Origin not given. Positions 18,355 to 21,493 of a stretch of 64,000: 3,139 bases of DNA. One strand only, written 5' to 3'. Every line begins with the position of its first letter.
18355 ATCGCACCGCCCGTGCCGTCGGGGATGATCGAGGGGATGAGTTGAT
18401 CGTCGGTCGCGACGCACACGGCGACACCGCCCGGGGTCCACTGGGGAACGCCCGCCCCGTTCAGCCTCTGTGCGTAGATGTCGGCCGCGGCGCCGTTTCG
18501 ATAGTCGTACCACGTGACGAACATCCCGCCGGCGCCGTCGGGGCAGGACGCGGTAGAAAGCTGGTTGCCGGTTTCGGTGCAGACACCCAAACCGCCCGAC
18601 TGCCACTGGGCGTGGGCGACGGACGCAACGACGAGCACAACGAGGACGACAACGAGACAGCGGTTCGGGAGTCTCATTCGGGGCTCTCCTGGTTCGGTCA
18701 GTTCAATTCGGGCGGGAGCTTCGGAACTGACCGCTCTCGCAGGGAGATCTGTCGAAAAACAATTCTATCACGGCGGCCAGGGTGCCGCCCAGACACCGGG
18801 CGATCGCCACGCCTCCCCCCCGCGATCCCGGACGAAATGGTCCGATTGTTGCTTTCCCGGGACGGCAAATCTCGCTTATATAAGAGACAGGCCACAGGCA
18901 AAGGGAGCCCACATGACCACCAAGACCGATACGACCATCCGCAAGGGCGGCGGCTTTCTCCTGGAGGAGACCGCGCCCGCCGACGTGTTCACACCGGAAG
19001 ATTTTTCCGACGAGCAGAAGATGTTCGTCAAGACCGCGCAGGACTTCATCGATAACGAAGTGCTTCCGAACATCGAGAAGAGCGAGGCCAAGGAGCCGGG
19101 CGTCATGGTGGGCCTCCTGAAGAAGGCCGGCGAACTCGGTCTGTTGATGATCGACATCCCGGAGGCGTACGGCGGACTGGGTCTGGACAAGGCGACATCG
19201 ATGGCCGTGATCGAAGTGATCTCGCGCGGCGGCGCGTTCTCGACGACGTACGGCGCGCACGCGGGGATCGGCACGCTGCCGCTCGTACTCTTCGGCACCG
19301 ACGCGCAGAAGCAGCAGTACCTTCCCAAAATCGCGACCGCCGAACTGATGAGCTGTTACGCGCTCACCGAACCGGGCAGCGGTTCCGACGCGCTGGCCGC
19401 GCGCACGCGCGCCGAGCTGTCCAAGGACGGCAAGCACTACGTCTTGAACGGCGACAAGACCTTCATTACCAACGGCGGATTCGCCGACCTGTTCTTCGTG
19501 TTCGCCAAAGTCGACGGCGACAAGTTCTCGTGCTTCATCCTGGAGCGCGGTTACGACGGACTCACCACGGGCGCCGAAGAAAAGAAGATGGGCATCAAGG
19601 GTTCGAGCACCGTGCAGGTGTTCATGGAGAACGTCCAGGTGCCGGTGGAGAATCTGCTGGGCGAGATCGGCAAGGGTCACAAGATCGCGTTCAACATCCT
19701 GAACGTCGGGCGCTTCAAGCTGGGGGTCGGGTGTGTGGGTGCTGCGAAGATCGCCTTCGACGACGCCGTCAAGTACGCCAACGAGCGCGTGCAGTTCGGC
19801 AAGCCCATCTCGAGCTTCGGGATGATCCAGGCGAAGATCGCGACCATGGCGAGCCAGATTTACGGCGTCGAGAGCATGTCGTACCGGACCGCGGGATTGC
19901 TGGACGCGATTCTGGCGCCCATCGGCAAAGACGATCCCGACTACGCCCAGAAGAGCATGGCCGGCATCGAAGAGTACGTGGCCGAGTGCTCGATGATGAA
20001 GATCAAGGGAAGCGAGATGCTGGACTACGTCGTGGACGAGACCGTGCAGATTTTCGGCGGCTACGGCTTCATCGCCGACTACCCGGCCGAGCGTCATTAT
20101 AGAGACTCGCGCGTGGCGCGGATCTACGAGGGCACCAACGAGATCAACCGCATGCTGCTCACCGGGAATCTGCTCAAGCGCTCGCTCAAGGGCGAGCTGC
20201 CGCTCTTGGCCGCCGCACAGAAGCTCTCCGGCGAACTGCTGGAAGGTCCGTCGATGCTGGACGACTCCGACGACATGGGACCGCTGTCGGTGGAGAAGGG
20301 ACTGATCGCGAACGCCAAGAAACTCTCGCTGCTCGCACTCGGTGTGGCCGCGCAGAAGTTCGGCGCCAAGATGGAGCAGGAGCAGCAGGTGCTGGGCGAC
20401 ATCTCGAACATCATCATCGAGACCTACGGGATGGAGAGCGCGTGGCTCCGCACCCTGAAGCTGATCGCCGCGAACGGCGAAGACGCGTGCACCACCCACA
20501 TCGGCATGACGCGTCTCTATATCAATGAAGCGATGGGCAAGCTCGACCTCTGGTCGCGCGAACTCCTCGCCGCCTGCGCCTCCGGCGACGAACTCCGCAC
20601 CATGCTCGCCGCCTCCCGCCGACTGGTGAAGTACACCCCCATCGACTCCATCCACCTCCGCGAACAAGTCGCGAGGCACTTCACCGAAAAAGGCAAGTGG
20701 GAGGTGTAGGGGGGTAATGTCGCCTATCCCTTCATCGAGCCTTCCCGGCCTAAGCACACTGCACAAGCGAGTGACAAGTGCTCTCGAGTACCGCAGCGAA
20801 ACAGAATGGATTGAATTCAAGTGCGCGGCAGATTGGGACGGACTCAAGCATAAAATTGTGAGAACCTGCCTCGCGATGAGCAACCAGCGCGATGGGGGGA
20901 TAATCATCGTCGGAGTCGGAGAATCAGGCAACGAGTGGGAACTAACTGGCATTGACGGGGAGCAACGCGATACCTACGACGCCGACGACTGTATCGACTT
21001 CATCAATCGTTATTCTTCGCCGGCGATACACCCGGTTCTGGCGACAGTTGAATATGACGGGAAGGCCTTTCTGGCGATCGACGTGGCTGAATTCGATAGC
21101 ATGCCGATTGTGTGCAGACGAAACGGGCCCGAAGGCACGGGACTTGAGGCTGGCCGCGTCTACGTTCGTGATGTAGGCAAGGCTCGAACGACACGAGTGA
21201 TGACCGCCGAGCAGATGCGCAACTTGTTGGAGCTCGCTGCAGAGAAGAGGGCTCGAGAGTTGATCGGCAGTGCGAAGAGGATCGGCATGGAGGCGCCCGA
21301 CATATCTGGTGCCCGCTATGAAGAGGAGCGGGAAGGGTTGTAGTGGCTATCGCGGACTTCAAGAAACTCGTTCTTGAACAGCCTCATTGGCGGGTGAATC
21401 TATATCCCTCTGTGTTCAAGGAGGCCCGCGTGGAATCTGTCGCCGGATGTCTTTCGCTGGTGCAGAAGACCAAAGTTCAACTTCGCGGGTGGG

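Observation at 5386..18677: Seven tandem paralogues (plus an eighth at 28299-30688) of a secreted 8-repeat protein with T9SS-type C-terminal domain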

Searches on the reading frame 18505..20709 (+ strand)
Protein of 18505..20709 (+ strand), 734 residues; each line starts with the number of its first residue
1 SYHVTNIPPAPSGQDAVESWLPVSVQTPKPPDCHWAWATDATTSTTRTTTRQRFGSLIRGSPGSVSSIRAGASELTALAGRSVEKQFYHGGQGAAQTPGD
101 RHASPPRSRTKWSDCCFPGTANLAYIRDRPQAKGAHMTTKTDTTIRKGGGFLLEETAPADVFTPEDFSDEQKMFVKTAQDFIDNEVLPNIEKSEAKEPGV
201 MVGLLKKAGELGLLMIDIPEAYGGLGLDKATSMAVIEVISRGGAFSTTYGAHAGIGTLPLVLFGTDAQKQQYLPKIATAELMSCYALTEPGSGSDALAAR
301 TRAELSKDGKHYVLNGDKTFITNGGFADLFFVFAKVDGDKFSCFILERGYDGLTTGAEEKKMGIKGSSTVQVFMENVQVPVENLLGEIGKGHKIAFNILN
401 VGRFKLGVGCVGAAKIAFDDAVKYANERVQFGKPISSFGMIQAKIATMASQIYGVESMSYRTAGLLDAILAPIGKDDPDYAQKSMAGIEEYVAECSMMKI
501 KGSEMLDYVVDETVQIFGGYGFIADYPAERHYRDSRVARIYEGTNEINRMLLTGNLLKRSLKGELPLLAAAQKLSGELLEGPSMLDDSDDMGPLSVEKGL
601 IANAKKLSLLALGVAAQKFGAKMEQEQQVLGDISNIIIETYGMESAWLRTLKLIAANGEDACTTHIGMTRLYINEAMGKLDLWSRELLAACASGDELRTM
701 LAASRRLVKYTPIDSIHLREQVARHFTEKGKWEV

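Call 15: search_protein_families(library=pfam, proteins=[window:18505-20709:+], max_evalue=0.001)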
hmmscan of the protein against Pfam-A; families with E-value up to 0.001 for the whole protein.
window:18505-20709:+ (734 aa): 6 families
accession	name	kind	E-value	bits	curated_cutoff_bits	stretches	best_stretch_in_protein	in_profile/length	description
PF00441.29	Acyl-CoA_dh_1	-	3.9e-38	131.4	22.4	1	389-553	1-146/150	Acyl-CoA dehydrogenase, C-terminal domain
PF02771.21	Acyl-CoA_dh_N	-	1.1e-30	106.7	22.9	1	168-280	1-113/113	Acyl-CoA dehydrogenase, N-terminal domain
PF21263.2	Acyl-CoA-dh_C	-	7.2e-30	103.6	27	1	603-706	1-96/96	Acyl-CoA dehydrogenase, C-terminal domain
PF02770.24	Acyl-CoA_dh_M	-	5.4e-23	81.4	33.3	1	284-377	1-97/97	Acyl-CoA dehydrogenase, middle domain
PF08028.16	Acyl-CoA_dh_2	-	5.9e-16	59.4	22.7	1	410-545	7-133/134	Acyl-CoA dehydrogenase, C-terminal domain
PF22924.1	ACOX_C_alpha1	-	5.6e-05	23.4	27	1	408-547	13-159/169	Acyl-CoA oxidase, C-alpha1 domain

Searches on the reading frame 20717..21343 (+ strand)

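Call 15: search_protein_families(library=pfam, proteins=[window:20717-21343:+], max_evalue=0.001)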
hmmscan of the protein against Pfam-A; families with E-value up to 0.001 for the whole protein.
window:20717-21343:+ (208 aa): 1 family
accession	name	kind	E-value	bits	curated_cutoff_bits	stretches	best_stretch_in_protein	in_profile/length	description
PF04326.19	SLFN_AlbA_2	-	3e-14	54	25.3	1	28-153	1-111/118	Schlafen, AlbA_2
